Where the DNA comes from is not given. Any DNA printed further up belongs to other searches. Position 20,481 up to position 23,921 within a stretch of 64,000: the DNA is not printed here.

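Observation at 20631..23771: Single-chain ECF sigma factor / TM / ~800-aa extracytoplasmic beta-sandwich fusion (copy 1)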

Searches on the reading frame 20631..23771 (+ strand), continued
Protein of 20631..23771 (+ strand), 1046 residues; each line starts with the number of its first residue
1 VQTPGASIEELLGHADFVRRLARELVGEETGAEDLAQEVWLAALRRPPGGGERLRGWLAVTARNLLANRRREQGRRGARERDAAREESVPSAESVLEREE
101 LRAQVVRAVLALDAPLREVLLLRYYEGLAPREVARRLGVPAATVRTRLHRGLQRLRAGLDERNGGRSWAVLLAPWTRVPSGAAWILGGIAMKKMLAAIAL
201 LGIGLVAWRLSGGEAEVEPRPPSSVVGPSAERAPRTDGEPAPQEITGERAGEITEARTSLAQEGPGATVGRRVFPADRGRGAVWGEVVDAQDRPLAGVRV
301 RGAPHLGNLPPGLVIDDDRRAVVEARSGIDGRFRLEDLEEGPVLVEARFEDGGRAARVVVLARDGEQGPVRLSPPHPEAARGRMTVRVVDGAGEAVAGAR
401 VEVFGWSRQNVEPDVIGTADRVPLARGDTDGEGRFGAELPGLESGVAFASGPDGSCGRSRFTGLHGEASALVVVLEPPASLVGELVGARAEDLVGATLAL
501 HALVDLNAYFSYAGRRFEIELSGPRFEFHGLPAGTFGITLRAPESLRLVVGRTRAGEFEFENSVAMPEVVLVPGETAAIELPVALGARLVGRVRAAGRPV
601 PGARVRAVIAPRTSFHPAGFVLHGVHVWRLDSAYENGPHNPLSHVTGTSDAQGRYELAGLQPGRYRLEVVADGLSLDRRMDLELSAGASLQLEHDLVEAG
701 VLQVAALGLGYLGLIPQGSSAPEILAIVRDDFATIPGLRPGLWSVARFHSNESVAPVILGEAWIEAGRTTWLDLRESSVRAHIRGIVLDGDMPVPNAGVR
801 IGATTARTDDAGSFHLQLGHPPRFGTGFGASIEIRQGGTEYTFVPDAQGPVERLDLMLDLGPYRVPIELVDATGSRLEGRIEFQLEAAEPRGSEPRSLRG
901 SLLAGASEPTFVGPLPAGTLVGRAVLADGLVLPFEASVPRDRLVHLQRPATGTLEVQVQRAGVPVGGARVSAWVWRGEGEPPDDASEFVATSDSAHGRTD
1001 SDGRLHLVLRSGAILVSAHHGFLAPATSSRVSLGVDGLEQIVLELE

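Call 9: find_homologous_proteins(query=window:20631-23771:+)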
Query window:20631-23771:+ (1046 aa): 251 proteins with E <= 0.001 among 8000 candidates; the best 120 are listed.
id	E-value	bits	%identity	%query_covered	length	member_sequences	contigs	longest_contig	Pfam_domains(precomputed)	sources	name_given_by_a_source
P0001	0.0e+0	1574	72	100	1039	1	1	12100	PF10670.16,PF13715.13,PF02369.23,PF04545.23,PF04542.21,PF13620.13,PF08281.19,PF17210.10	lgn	-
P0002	9.4e-235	800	45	99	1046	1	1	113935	PF10670.16,PF13715.13,PF04545.23,PF04542.21,PF13620.13,PF08281.19,PF17210.10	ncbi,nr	ncbi:MAG: sigma-70 family RNA polymerase sigma factor [Planctomycetes bacterium]|nr:sigma-70 family 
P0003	1.1e-233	797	46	100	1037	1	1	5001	PF10670.16,PF13715.13,PF04545.23,PF04542.21,PF13620.13,PF08281.19,PF17210.10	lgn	-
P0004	7.6e-211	721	43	100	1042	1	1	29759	PF10670.16,PF13715.13,PF04545.23,PF04542.21,PF13620.13,PF08281.19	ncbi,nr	ncbi:MAG: sigma-70 family RNA polymerase sigma factor [Planctomycetes bacterium]|nr:sigma-70 family 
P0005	3.7e-206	706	42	99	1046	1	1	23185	PF10670.16,PF13715.13,PF04545.23,PF04542.21,PF13620.13,PF08281.19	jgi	-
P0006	2.3e-204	700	41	99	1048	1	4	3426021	PF10670.16,PF04545.23,PF04542.21,PF13620.13,PF08281.19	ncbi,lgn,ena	ncbi:MAG: sigma-70 family RNA polymerase sigma factor [Planctomycetota bacterium]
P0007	9.1e-192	658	41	97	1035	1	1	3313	PF10670.16,PF13715.13,PF14686.13,PF04545.23,PF04542.21,PF00775.28,PF13620.13,PF08281.19,PF22904.4,PF17210.10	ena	-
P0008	4.8e-191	656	40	100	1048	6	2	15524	PF10670.16,PF13715.13,PF04545.23,PF04542.21,PF00775.28,PF13620.13,PF08281.19,PF17210.10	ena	-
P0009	7.5e-190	652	41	98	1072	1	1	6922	PF10670.16,PF13715.13,PF04545.23,PF04542.21,PF13620.13,PF08281.19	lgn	-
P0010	3.5e-188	646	43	94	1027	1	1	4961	PF10670.16,PF13715.13,PF04545.23,PF04542.21,PF00775.28,PF13620.13,PF08281.19,PF17210.10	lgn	-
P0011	1.1e-187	644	40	100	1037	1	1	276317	PF10670.16,PF13715.13,PF20598.5,PF04545.23,PF04542.21,PF00775.28,PF13620.13,PF08281.19,PF22904.4,PF17210.10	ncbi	-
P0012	1.5e-187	644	41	98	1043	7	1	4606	PF04545.23,PF04542.21,PF00775.28,PF13620.13,PF08281.19,PF22029.3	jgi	jgi:RNA polymerase sigma-70 factor (ECF subfamily)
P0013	3.4e-187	643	41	97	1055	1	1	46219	PF10670.16,PF13715.13,PF04545.23,PF04542.21,PF00775.28,PF13620.13,PF08281.19,PF17210.10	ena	-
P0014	3.9e-184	633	40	97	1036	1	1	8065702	PF10670.16,PF13715.13,PF04545.23,PF04542.21,PF13620.13,PF08281.19,PF22904.4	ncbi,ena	-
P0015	3.9e-179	616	41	98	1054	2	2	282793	PF10670.16,PF13715.13,PF04545.23,PF04542.21,PF13620.13,PF08281.19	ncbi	ncbi:MAG: sigma-70 family RNA polymerase sigma factor [Planctomycetota bacterium]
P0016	5.9e-178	612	39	100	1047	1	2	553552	PF10670.16,PF13715.13,PF04545.23,PF04542.21,PF13620.13,PF08281.19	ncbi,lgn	-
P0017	2.8e-177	610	39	100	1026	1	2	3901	PF10670.16,PF04545.23,PF04542.21,PF13620.13,PF08281.19,PF22904.4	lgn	-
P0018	3.6e-153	530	38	97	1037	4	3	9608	PF13715.13,PF04545.23,PF13620.13,PF08281.19,PF17210.10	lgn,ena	-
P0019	3.8e-113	398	33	95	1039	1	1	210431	PF10670.16,PF14686.13,PF04545.23,PF04542.21,PF00775.28,PF13620.13,PF08281.19,PF17210.10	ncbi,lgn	-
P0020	8.2e-67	244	32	85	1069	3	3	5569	PF10670.16,PF04545.23,PF04542.21,PF13620.13,PF08281.19,PF17210.10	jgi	-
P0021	2.3e-47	180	46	24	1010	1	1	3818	PF10670.16,PF13715.13,PF02369.23,PF04545.23,PF04542.21,PF13620.13,PF08281.19,PF22904.4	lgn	-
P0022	6.3e-42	162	38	38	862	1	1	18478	PF13715.13,PF25020.2,PF02369.23,PF20598.5,PF04545.23,PF04542.21,PF00775.28,PF13620.13,PF08281.19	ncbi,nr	ncbi:MAG: sigma-70 family RNA polymerase sigma factor [Planctomycetes bacterium]|nr:sigma-70 family 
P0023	1.6e-41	161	42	20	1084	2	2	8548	PF04542.21,PF00775.28,PF13620.13,PF08281.19,PF24107.2,PF10670.16,PF13715.13,PF02369.23,PF14686.13,PF15976.12,PF04545.23,PF09430.17,PF22904.4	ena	-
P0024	5.7e-41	159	51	16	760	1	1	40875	PF13715.13,PF14686.13,PF04545.23,PF04542.21,PF00775.28,PF13620.13,PF08281.19,PF22904.4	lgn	-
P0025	1.4e-40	157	37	42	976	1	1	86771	PF13715.13,PF04545.23,PF04542.21,PF13620.13,PF08281.19,PF22904.4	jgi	-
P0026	4.6e-40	156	43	23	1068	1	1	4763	PF13715.13,PF04545.23,PF04542.21,PF13620.13,PF08281.19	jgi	jgi:RNA polymerase sigma-70 factor (ECF subfamily)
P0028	7.3e-40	155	39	38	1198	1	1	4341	PF10670.16,PF04545.23,PF04542.21,PF13620.13,PF08281.19,PF09430.17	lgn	-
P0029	1.2e-39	154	54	16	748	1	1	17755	PF04545.23,PF04542.21,PF13620.13,PF08281.19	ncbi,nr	ncbi:MAG: RNA polymerase sigma factor [bacterium]|nr:RNA polymerase sigma factor [bacterium]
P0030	7.2e-39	152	46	18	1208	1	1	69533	PF10670.16,PF04542.21,PF13620.13,PF08281.19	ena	-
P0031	9.2e-39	151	54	14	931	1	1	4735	PF17789.8,PF04542.21,PF00775.28,PF13620.13,PF08281.19,PF17210.10,PF24107.2,PF10670.16,PF13715.13,PF02369.23,PF04545.23,PF22904.4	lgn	-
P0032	1.0e-38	151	47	20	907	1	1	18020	PF13715.13,PF25020.2,PF15976.12,PF04545.23,PF04542.21,PF13620.13,PF08281.19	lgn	-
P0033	1.1e-38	151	56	17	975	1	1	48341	PF13715.13,PF02369.23,PF04545.23,PF04542.21,PF13620.13,PF08281.19,PF22904.4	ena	-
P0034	2.1e-38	150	47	20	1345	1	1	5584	PF10670.16,PF13715.13,PF04542.21,PF00775.28,PF13620.13,PF08281.19,PF22904.4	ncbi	-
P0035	4.7e-38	149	51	18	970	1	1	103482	PF13715.13,PF17789.8,PF02369.23,PF04545.23,PF04542.21,PF13620.13,PF08281.19,PF17210.10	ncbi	ncbi:MAG TPA: sigma-70 family RNA polymerase sigma factor [Planctomycetota bacterium]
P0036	6.9e-38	148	50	19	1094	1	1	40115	PF13715.13,PF17789.8,PF02369.23,PF11974.15,PF04545.23,PF04542.21,PF00775.28,PF13620.13,PF08281.19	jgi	jgi:RNA polymerase sigma-70 factor (ECF subfamily)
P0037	2.0e-37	147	43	22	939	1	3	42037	PF10670.16,PF13715.13,PF02369.23,PF04545.23,PF04542.21,PF00775.28,PF13620.13,PF08281.19,PF22904.4,PF17210.10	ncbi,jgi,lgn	jgi:RNA polymerase sigma factor (sigma-70 family)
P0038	3.8e-37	146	49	18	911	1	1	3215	PF04545.23,PF04542.21,PF13620.13,PF08281.19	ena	-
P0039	4.5e-37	146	51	19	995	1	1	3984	PF13715.13,PF02369.23,PF20598.5,PF04545.23,PF04542.21,PF13620.13,PF08281.19,PF22904.4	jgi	jgi:RNA polymerase sigma-70 factor (ECF subfamily)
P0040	4.6e-37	146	37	28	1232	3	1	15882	PF08308.18,PF17802.8,PF04542.21,PF00775.28,PF13620.13,PF08281.19,PF17210.10,PF10670.16,PF13715.13,PF14686.13,PF04545.23,PF09430.17,PF22904.4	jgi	-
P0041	5.3e-37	146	48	19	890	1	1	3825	PF13715.13,PF25020.2,PF15976.12,PF04545.23,PF04542.21,PF00775.28,PF13620.13,PF08281.19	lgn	-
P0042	1.5e-36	144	49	19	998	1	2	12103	PF13715.13,PF04542.21,PF00775.28,PF13620.13,PF08281.19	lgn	-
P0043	1.6e-36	144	36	32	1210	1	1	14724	PF10670.16,PF13715.13,PF14686.13,PF04545.23,PF04542.21,PF13620.13,PF08281.19,PF09430.17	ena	-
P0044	2.5e-36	143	40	33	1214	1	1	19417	PF17802.8,PF04542.21,PF00775.28,PF13620.13,PF08281.19,PF17210.10,PF10670.16,PF13715.13,PF25020.2,PF02369.23,PF14686.13,PF20598.5,PF04545.23,PF09430.17,PF22904.4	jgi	jgi:RNA polymerase sigma factor (sigma-70 family)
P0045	2.5e-36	143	32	67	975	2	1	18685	PF13715.13,PF02369.23,PF04545.23,PF04542.21,PF13620.13,PF08281.19,PF22904.4,PF17210.10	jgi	jgi:RNA polymerase sigma-70 factor (ECF subfamily)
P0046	2.8e-36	143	62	2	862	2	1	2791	PF13715.13,PF04545.23,PF04542.21,PF00775.28,PF13620.13,PF08281.19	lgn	-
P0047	4.7e-36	142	50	17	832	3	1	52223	PF13715.13,PF02369.23,PF04545.23,PF04542.21,PF00775.28,PF13620.13,PF08281.19,PF24107.2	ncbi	-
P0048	6.2e-36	142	40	23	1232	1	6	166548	PF08308.18,PF04542.21,PF00775.28,PF13620.13,PF08281.19,PF17210.10,PF10670.16,PF13715.13,PF14686.13,PF04545.23,PF09430.17,PF22904.4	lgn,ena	-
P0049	7.0e-36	142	33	43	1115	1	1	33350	PF17789.8,PF17802.8,PF04542.21,PF00775.28,PF13620.13,PF08281.19,PF17210.10,PF24107.2,PF10670.16,PF13715.13,PF02369.23,PF11974.15,PF15976.12,PF04545.23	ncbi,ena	-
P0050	1.2e-35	141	33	57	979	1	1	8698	PF13715.13,PF25020.2,PF15976.12,PF04545.23,PF04542.21,PF13620.13,PF08281.19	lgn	-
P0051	2.4e-35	140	47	20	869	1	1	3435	PF13715.13,PF25020.2,PF16371.13,PF15976.12,PF04545.23,PF04542.21,PF00775.28,PF13620.13,PF08281.19,PF24107.2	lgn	-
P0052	4.0e-35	139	47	19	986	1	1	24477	PF13715.13,PF25020.2,PF04545.23,PF04542.21,PF00775.28,PF13620.13,PF08281.19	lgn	-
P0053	6.6e-35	139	44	22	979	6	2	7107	PF10670.16,PF13715.13,PF02369.23,PF20598.5,PF04545.23,PF04542.21,PF13620.13,PF08281.19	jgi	-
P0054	1.8e-34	137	35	22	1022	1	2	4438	PF13715.13,PF20598.5,PF04545.23,PF04542.21,PF13620.13,PF08281.19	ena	-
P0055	2.3e-34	137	46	20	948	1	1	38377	PF04545.23,PF04542.21,PF13620.13,PF08281.19,PF24107.2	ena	-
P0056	2.7e-34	137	47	19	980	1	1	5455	PF13715.13,PF25020.2,PF02369.23,PF20598.5,PF04545.23,PF04542.21,PF13620.13,PF08281.19,PF22904.4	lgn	-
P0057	3.8e-34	136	49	17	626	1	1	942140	PF04545.23,PF04542.21,PF13620.13,PF08281.19,PF24107.2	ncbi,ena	-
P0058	5.7e-34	135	48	17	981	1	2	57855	PF13715.13,PF25020.2,PF02369.23,PF15976.12,PF04545.23,PF04542.21,PF13620.13,PF08281.19,PF22904.4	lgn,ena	-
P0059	7.1e-34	135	48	18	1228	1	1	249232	PF10670.16,PF14686.13,PF04545.23,PF04542.21,PF13620.13,PF08281.19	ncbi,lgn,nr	ncbi:MAG: sigma-70 family RNA polymerase sigma factor [Planctomycetes bacterium]|nr:sigma-70 family 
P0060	7.6e-34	135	40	29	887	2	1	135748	PF13715.13,PF25020.2,PF04545.23,PF04542.21,PF00775.28,PF13620.13,PF08281.19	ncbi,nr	ncbi:MAG: sigma-70 family RNA polymerase sigma factor [Planctomycetes bacterium]|nr:sigma-70 family 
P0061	8.8e-34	135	50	18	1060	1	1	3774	PF10670.16,PF13715.13,PF17789.8,PF02369.23,PF15976.12,PF04545.23,PF04542.21,PF13620.13,PF08281.19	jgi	jgi:RNA polymerase sigma-70 factor (ECF subfamily)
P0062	1.1e-33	135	32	58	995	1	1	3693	PF10670.16,PF13715.13,PF25020.2,PF02369.23,PF04545.23,PF04542.21,PF00775.28,PF13620.13,PF08281.19,PF24107.2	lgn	-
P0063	1.6e-33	134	42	21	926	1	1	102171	PF04545.23,PF04542.21,PF13620.13,PF08281.19,PF22904.4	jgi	jgi:RNA polymerase sigma-70 factor (ECF subfamily)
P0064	1.9e-33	134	49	16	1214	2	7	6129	PF17802.8,PF04542.21,PF00775.28,PF13620.13,PF08281.19,PF17210.10,PF24107.2,PF10670.16,PF13715.13,PF02369.23,PF14686.13,PF20598.5,PF04545.23,PF09430.17,PF22904.4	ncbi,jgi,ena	-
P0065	2.9e-33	133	39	26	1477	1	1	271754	PF17802.8,PF04542.21,PF13620.13,PF08281.19,PF17210.10,PF10670.16,PF13715.13,PF02369.23,PF14686.13,PF20598.5,PF04545.23,PF09430.17,PF22904.4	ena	-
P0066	3.7e-33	133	43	21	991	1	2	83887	PF13715.13,PF25020.2,PF02369.23,PF13936.13,PF04545.23,PF04542.21,PF13620.13,PF08281.19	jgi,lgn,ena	-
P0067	4.2e-33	133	52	15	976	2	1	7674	PF10670.16,PF13715.13,PF20598.5,PF15976.12,PF04545.23,PF04542.21,PF00775.28,PF13620.13,PF08281.19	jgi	-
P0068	1.0e-32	131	44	13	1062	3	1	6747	PF13715.13,PF07210.19,PF20598.5,PF15976.12,PF04545.23,PF04542.21,PF13620.13,PF08281.19,PF22904.4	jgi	-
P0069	1.0e-32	131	48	13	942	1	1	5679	PF10670.16,PF07210.19,PF20598.5,PF04545.23,PF04542.21,PF13620.13,PF08281.19,PF17210.10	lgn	-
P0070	1.2e-32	131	40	32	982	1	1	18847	PF15976.12,PF04542.21,PF13620.13,PF08281.19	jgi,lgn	-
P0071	1.4e-32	131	46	18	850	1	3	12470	PF02369.23,PF04545.23,PF04542.21,PF00775.28,PF13620.13,PF08281.19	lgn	-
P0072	1.7e-32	131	43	22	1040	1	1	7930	PF10670.16,PF20598.5,PF04545.23,PF04542.21,PF13620.13,PF08281.19,PF09430.17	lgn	-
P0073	2.5e-32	130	35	38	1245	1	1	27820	PF10670.16,PF13715.13,PF14686.13,PF04545.23,PF04542.21,PF13620.13,PF08281.19,PF09430.17,PF22904.4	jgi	jgi:RNA polymerase sigma factor (sigma-70 family)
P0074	2.8e-32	130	37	35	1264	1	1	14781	PF04542.21,PF13620.13,PF08281.19,PF13715.13,PF25020.2,PF02369.23,PF14686.13,PF20598.5,PF15976.12,PF04545.23,PF09430.17,PF22904.4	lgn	-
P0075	3.1e-32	130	33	41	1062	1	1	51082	PF02369.23,PF04545.23,PF04542.21,PF00775.28,PF13620.13,PF08281.19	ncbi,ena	-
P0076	3.4e-32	130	52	16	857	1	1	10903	PF04545.23,PF04542.21,PF13620.13,PF08281.19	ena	-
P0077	4.8e-32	129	51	15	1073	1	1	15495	PF10670.16,PF13715.13,PF02369.23,PF04545.23,PF04542.21,PF00775.28,PF13620.13,PF08281.19,PF22904.4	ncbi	-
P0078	4.9e-32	129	36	32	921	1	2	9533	PF10670.16,PF13715.13,PF02369.23,PF20598.5,PF15976.12,PF04545.23,PF04542.21,PF13620.13,PF08281.19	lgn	-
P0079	5.2e-32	129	35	38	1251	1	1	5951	PF13715.13,PF02369.23,PF20598.5,PF04545.23,PF04542.21,PF13620.13,PF08281.19,PF22029.3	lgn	-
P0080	7.5e-32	128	55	16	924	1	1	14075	PF10670.16,PF13715.13,PF02369.23,PF20598.5,PF15976.12,PF04545.23,PF04542.21,PF13620.13,PF08281.19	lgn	-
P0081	9.6e-32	128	31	63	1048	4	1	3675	PF13715.13,PF17789.8,PF02369.23,PF20598.5,PF15976.12,PF04545.23,PF04542.21,PF00775.28,PF13620.13,PF08281.19,PF24107.2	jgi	jgi:RNA polymerase sigma-70 factor (ECF subfamily)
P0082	9.8e-32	128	-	-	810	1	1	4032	PF10670.16,PF13715.13,PF20598.5,PF04545.23,PF04542.21,PF13620.13,PF08281.19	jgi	jgi:RNA polymerase sigma-70 factor (ECF subfamily)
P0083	1.1e-31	128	42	22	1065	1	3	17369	PF17789.8,PF17802.8,PF04542.21,PF00775.28,PF13620.13,PF08281.19,PF17210.10,PF24107.2,PF10670.16,PF13715.13,PF25020.2,PF02369.23,PF11974.15,PF20598.5,PF04545.23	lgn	-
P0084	1.2e-31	128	38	33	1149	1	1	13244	PF08400.17,PF17820.8,PF04542.21,PF00775.28,PF13620.13,PF08281.19,PF17210.10,PF10670.16,PF13715.13,PF02369.23,PF11974.15,PF13180.13,PF14686.13,PF20598.5,PF15976.12,PF04545.23,PF22904.4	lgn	-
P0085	1.2e-31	128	40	23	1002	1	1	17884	PF10670.16,PF13715.13,PF02369.23,PF20598.5,PF04545.23,PF04542.21,PF00775.28,PF13620.13,PF08281.19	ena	-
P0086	1.4e-31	128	41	29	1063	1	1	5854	PF10670.16,PF04545.23,PF04542.21,PF13620.13,PF08281.19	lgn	-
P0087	1.5e-31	127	46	19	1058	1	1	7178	PF13715.13,PF02369.23,PF20598.5,PF15976.12,PF04545.23,PF04542.21,PF00775.28,PF13620.13,PF08281.19,PF22904.4,PF17210.10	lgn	-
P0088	1.7e-31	127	42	20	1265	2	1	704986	PF13715.13,PF02369.23,PF14686.13,PF20598.5,PF04545.23,PF04542.21,PF13620.13,PF08281.19,PF22904.4,PF17210.10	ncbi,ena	-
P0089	3.0e-31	126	44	19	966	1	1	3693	PF13715.13,PF02369.23,PF08308.18,PF04545.23,PF04542.21,PF00775.28,PF13620.13,PF08281.19,PF17210.10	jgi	jgi:RNA polymerase sigma-70 factor (ECF subfamily)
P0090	4.3e-31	126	40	21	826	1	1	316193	PF13715.13,PF25020.2,PF02369.23,PF04545.23,PF04542.21,PF00775.28,PF13620.13,PF08281.19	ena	-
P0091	5.1e-31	126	41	22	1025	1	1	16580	PF04545.23,PF04542.21,PF13620.13,PF08281.19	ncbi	-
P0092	5.2e-31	126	50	16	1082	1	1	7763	PF07210.19,PF04542.21,PF00775.28,PF13620.13,PF08281.19,PF17210.10,PF10670.16,PF13715.13,PF25020.2,PF02369.23,PF20598.5,PF15976.12,PF04545.23,PF22904.4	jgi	jgi:RNA polymerase sigma-70 factor (ECF subfamily)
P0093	5.8e-31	126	46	16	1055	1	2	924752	PF04545.23,PF04542.21,PF00775.28,PF13620.13,PF08281.19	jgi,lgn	jgi:RNA polymerase sigma-70 factor (ECF subfamily)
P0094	8.5e-31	125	43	22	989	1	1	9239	PF13715.13,PF02369.23,PF04545.23,PF04542.21,PF13620.13,PF08281.19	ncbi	-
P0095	1.0e-30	125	34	38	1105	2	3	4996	PF17802.8,PF04542.21,PF00775.28,PF13620.13,PF08281.19,PF17210.10,PF10670.16,PF13715.13,PF20598.5,PF15976.12,PF04545.23,PF09430.17,PF22904.4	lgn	-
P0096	2.3e-30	124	46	16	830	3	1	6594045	PF10670.16,PF13715.13,PF04545.23,PF04542.21,PF13620.13,PF08281.19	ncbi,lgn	ncbi:MAG: sigma-70 family RNA polymerase sigma factor [Planctomycetota bacterium]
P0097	2.6e-30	123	44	21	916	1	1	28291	PF13715.13,PF02369.23,PF20598.5,PF15976.12,PF04545.23,PF04542.21,PF00775.28,PF13620.13,PF08281.19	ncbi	-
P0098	2.9e-30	123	32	47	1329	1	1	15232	PF17802.8,PF04542.21,PF00775.28,PF13620.13,PF08281.19,PF17210.10,PF24107.2,PF10670.16,PF13715.13,PF25020.2,PF02369.23,PF14686.13,PF20598.5,PF04545.23,PF09430.17,PF22904.4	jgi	-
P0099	3.5e-30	123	48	16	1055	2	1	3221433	PF04545.23,PF04542.21,PF13620.13,PF08281.19,PF24107.2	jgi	jgi:RNA polymerase sigma-70 factor (ECF subfamily)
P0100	4.3e-30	123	41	19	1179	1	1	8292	PF17820.8,PF00595.30,PF17802.8,PF04542.21,PF00775.28,PF13620.13,PF08281.19,PF17210.10,PF10670.16,PF13715.13,PF14686.13,PF15976.12,PF04545.23,PF09430.17,PF22904.4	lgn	-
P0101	4.7e-30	123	35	34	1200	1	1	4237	PF08308.18,PF17802.8,PF23193.2,PF04542.21,PF00775.28,PF13620.13,PF08281.19,PF17210.10,PF10670.16,PF13715.13,PF25020.2,PF02369.23,PF14686.13,PF20598.5,PF15976.12,PF04545.23,PF09430.17,PF22904.4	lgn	-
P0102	4.9e-30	122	35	44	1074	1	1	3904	PF04545.23,PF04542.21,PF13620.13,PF08281.19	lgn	-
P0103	7.5e-30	122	30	63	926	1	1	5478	PF13715.13,PF20598.5,PF15976.12,PF04545.23,PF04542.21,PF13620.13,PF08281.19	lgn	-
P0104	1.0e-29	121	47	16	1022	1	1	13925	PF10670.16,PF13715.13,PF02369.23,PF07210.19,PF20598.5,PF04545.23,PF04542.21,PF13620.13,PF08281.19,PF09430.17,PF22904.4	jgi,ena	-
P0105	1.1e-29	121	46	15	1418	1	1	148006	PF17802.8,PF04542.21,PF00775.28,PF13620.13,PF08281.19,PF17210.10,PF10670.16,PF13715.13,PF02369.23,PF14686.13,PF15976.12,PF04545.23,PF09430.17,PF22904.4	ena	-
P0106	1.1e-29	121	36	28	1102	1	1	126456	PF13715.13,PF15976.12,PF04545.23,PF04542.21,PF13620.13,PF08281.19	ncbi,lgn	-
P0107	1.4e-29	121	48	16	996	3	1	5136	PF13715.13,PF17802.8,PF04545.23,PF04542.21,PF00775.28,PF13620.13,PF08281.19,PF22904.4,PF17210.10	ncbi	ncbi:MAG: sigma-70 family RNA polymerase sigma factor [Planctomycetota bacterium]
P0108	1.5e-29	121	38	31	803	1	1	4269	PF10670.16,PF13715.13,PF02369.23,PF20598.5,PF15976.12,PF04545.23,PF04542.21,PF00775.28,PF13620.13,PF08281.19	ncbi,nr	ncbi:MAG TPA: sigma-70 family RNA polymerase sigma factor, partial [Planctomycetota bacterium]|nr:si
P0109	1.5e-29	121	47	17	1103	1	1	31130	PF10670.16,PF13715.13,PF04545.23,PF04542.21,PF00775.28,PF13620.13,PF08281.19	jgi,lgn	-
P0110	1.7e-29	121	49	16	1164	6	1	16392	PF17820.8,PF13384.13,PF00595.30,PF07210.19,PF17802.8,PF04542.21,PF13620.13,PF08281.19,PF17210.10,PF10670.16,PF13715.13,PF13180.13,PF14686.13,PF20598.5,PF04545.23,PF09430.17,PF22904.4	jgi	jgi:RNA polymerase sigma factor (sigma-70 family)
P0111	1.8e-29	121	28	76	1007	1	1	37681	PF13715.13,PF25020.2,PF02369.23,PF20598.5,PF15976.12,PF04545.23,PF04542.21,PF13620.13,PF08281.19,PF22904.4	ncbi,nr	ncbi:MAG: sigma-70 family RNA polymerase sigma factor [Kofleriaceae bacterium]|nr:sigma-70 family RN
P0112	2.2e-29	120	50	14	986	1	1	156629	PF13715.13,PF04545.23,PF04542.21,PF13620.13,PF08281.19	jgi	jgi:RNA polymerase sigma-70 factor (ECF subfamily)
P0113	2.3e-29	120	51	16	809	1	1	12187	PF25020.2,PF15976.12,PF04545.23,PF04542.21,PF00775.28,PF13620.13,PF08281.19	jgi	-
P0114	2.4e-29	120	47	17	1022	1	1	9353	PF13384.13,PF04542.21,PF00775.28,PF13620.13,PF08281.19,PF17210.10,PF10670.16,PF13715.13,PF02369.23,PF20598.5,PF04545.23,PF22904.4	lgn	-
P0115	2.9e-29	120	45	20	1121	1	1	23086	PF13715.13,PF02369.23,PF04545.23,PF04542.21,PF13620.13,PF08281.19,PF09430.17,PF22904.4,PF17210.10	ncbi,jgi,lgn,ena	-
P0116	3.9e-29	119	49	16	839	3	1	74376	PF04545.23,PF04542.21,PF13620.13,PF08281.19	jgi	jgi:RNA polymerase sigma-70 factor (ECF subfamily)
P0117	4.2e-29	119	50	16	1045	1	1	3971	PF10670.16,PF13715.13,PF13384.13,PF02369.23,PF20598.5,PF15976.12,PF04545.23,PF04542.21,PF00775.28,PF13620.13,PF08281.19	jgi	jgi:RNA polymerase sigma factor (sigma-70 family)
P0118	4.3e-29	119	32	46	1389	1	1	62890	PF17802.8,PF04542.21,PF00775.28,PF13620.13,PF08281.19,PF17210.10,PF10670.16,PF13715.13,PF01060.30,PF11974.15,PF14686.13,PF24025.2,PF15976.12,PF04545.23,PF09430.17,PF22904.4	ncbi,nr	ncbi:MAG: sigma-70 family RNA polymerase sigma factor [Planctomycetes bacterium]|nr:sigma-70 family 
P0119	4.4e-29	119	30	18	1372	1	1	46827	PF13715.13,PF02369.23,PF20598.5,PF15976.12,PF17802.8,PF04545.23,PF04542.21,PF00775.28,PF13620.13,PF08281.19,PF17210.10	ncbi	-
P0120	5.1e-29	119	42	19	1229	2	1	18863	PF17802.8,PF04542.21,PF00775.28,PF13620.13,PF08281.19,PF17210.10,PF10670.16,PF13715.13,PF02369.23,PF14686.13,PF15976.12,PF04545.23,PF09430.17,PF22904.4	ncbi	-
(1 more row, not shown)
